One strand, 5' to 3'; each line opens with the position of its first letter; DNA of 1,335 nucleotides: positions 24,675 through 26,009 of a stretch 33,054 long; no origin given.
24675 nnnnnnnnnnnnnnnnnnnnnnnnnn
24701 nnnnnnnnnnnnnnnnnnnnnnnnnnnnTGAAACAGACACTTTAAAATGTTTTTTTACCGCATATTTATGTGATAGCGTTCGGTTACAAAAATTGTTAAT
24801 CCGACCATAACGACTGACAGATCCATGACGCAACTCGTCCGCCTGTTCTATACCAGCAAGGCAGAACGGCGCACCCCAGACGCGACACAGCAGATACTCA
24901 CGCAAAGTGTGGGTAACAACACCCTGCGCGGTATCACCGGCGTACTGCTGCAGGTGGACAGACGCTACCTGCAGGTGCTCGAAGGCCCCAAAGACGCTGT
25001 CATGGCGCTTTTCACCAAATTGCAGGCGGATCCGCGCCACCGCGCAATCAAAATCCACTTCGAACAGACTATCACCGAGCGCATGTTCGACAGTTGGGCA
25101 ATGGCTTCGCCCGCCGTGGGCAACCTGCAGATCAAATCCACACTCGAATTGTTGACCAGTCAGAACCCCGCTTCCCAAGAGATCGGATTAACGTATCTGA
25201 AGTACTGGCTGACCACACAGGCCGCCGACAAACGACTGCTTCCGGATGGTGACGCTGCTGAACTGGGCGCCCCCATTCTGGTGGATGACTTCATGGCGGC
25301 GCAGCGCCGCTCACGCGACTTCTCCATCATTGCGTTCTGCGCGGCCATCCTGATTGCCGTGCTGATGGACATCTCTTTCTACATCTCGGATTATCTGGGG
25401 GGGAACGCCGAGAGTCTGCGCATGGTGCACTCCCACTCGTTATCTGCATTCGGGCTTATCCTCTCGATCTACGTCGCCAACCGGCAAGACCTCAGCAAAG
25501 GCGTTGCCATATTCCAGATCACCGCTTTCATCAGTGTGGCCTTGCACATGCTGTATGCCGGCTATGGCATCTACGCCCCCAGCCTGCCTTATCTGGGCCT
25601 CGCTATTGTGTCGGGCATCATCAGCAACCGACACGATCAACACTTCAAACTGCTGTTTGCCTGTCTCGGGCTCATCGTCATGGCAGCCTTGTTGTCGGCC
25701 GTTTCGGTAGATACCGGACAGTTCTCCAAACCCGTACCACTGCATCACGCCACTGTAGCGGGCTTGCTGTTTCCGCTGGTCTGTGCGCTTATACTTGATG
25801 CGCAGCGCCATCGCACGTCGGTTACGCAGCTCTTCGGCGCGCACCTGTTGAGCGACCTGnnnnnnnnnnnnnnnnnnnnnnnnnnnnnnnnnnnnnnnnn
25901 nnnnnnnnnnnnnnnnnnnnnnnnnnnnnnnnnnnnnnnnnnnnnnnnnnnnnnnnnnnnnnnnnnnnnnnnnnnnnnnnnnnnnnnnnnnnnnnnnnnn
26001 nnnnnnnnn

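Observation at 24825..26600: BLUF flavin photosensor fused to a polytopic membrane module and a histidine kinase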

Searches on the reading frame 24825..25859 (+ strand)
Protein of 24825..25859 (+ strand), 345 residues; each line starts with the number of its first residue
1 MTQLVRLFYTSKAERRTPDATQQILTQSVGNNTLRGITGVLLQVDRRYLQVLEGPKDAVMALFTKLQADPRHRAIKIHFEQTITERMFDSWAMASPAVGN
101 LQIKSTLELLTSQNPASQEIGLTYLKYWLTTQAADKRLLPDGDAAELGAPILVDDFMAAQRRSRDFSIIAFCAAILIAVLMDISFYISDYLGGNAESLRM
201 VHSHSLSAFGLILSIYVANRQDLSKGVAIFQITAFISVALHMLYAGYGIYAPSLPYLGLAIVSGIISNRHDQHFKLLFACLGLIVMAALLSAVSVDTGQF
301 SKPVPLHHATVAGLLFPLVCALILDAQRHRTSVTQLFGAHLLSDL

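Call 16: find_homologous_proteins(query=window:24825-25859:+, max_evalue=0.001)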
Query window:24825-25859:+ (345 aa): 3 proteins with E <= 0.001 among 8000 candidates.
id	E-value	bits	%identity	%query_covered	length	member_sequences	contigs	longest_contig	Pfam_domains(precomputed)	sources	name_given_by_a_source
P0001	8.6e-221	750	100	100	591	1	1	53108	PF02518.32,PF00512.32,PF04940.19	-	-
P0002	1.6e-98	348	51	100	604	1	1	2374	PF02518.32,PF00512.32,PF04940.19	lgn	-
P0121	4.9e-5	41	39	26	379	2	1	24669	PF04940.19,PF02310.25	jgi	-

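Call 32: find_related_loci(query=A2, collection=genome_contigs, flank=10000)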
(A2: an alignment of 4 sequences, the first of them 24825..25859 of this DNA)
Query A2 (345 aa) in genome_contigs; peptide patterns used: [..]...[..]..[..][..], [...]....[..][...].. (x = any residue, [..] = any of these).
455 stretches matched a pattern; 375 encode a relative of the query (tblastn E <= 1e-3); the best 80 are kept; 80 distinct loci.
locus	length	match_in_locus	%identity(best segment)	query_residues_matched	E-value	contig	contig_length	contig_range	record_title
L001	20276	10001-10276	46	1-94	3e-18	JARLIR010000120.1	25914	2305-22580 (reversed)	MAG: Rhizomicrobium sp. isolate MAG_CA125 MetaCoAG_Bin_125_Anoxic_k141_758715, whole genome shotgun sequence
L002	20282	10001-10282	45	2-94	4e-18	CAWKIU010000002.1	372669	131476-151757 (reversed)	MAG: uncultured Alphaproteobacteria bacterium isolate MFD04780.bin.1.202 genome assembly, contig: contig_13090, whole ge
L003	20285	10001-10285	38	7-101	5e-18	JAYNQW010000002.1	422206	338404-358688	MAG: Rhodospirillaceae bacterium isolate 139539_COM_concoct_bins.tsv.212 NODE_7_length_422206_cov_6.391618, whole genome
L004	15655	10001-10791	40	4-117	5e-18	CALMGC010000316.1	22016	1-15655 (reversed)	MAG TPA_asm: uncultured Sphingomonadales bacterium isolate SRR12240174_bin.26_CONCOCT_v1.1_MAG genome assembly, contig:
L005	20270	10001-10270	46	7-96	1e-17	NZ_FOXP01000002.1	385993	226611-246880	Sphingomonas rubra strain CGMCC 1.9113, whole genome shotgun sequence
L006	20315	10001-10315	44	17-118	2e-17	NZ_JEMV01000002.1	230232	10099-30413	Sphingobium sp. Ant17 Contig_249, whole genome shotgun sequence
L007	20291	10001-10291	45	1-100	3e-17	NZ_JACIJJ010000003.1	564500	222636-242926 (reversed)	Sphingomonas yantingensis strain DSM 27244 Ga0373344_03, whole genome shotgun sequence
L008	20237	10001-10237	46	24-102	4e-17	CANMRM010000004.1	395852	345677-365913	uncultured Kordiimonas sp. isolate 2-78-G.fasta genome assembly, contig: NODE_4, whole genome shotgun sequence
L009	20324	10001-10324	41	3-107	4e-17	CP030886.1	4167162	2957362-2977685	MAG: Cytophagaceae bacterium isolate ECT2AJA-110-C chromosome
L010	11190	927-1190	44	4-93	4e-17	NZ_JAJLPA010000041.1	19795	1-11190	Sphingomonas sp. A2-49 41, whole genome shotgun sequence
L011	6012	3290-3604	43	17-118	4e-17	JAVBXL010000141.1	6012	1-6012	MAG: bacterium isolate GS6 5671, whole genome shotgun sequence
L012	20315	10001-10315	43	17-118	1e-16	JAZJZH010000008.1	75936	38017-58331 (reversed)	MAG: Pseudomonadota bacterium isolate ADI_H2L1_1_122_18_3-bin016_1 ADIH2L11_B016_1_000000000008, whole genome shotgun se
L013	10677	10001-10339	36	3-119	7e-17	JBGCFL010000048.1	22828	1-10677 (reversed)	MAG: Ekhidna sp. isolate SGMAG-22 contig48, whole genome shotgun sequence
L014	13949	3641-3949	40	4-105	7e-17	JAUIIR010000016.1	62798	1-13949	MAG: Alphaproteobacteria bacterium isolate Co_bin.272 NODE_3612_length_62798_cov_10.983884, whole genome shotgun sequenc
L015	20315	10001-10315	43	17-118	1e-16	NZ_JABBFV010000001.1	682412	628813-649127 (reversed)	Sphingobium psychrophilum strain AR-3-1 contig1, whole genome shotgun sequence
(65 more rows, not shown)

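Call 42: search_protein_families(library=pfam, proteins=[P0121], max_evalue=0.01)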
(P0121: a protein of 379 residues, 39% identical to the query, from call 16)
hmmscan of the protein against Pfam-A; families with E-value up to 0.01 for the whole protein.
P0121 (379 aa): 3 families
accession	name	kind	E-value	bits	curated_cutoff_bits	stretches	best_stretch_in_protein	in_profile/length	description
PF04940.18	BLUF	-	1.5e-25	89.5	25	1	6-97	1-92/92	Sensors of blue-light using FAD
PF02310.24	B12-binding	-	3.3e-06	27.4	32.1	1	247-357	3-112/121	B12 binding domain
PF21966.2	AppA_SCHIC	-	0.0045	17.4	28.6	1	240-304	5-69/186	AppA, sensor containing heme instead of cobalamin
